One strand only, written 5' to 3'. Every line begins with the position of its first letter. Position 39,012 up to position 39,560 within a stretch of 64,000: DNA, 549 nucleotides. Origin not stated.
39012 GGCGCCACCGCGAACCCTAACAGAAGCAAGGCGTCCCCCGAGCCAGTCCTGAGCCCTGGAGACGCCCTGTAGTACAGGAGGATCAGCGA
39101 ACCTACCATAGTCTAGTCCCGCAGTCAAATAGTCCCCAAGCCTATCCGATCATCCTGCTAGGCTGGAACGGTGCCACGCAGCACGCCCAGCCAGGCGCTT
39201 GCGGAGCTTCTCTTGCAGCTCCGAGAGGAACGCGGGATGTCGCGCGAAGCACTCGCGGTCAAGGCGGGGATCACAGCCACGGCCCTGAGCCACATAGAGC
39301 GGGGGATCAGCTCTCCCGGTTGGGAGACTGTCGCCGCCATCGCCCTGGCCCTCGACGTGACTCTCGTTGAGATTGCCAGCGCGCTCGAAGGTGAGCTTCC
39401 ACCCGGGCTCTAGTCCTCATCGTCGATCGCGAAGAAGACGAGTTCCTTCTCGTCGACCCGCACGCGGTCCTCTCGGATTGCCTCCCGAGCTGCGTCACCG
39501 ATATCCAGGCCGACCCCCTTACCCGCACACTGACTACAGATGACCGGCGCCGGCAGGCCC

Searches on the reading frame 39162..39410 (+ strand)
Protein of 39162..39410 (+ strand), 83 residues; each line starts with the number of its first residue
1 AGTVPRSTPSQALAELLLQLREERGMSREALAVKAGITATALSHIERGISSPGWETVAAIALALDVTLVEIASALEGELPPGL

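Call 60: search_protein_families(library=phrogs, proteins=[window:39162-39410:+], max_evalue=0.001)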
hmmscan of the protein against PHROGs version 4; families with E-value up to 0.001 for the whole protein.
window:39162-39410:+ (83 aa): 11 families
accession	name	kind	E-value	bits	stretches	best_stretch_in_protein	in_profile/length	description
phrog_8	-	transcription regulation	7.7e-11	43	1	13-67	77-131/346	transcriptional regulator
phrog_1373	-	transcription regulation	4.4e-10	40.8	1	11-68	62-119/166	transcriptional regulator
phrog_5823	-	transcription regulation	1.3e-09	38.7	1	11-72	5-67/404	transcriptional regulator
phrog_4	-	transcription regulation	2.6e-09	37.5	1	12-73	136-193/400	transcriptional repressor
phrog_3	-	transcription regulation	6.2e-09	37.1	1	12-71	88-145/430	transcriptional repressor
phrog_7241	-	transcription regulation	1.3e-08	35.9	1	16-68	65-117/122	transcriptional regulator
phrog_2967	-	transcription regulation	1.2e-07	32.5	1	11-72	9-70/225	transcriptional regulator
phrog_2439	-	transcription regulation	2.8e-07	30.7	1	15-67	10-62/367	transcriptional regulator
phrog_2328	-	transcription regulation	9.4e-07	29.7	1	9-68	11-71/128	transcriptional repressor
phrog_4583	-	transcription regulation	5.5e-06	27.3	1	7-71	5-69/81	transcriptional repressor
phrog_9908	-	DNA, RNA and nucleotide metabolism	0.00039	20.7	1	12-61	13-62/282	DNA binding protein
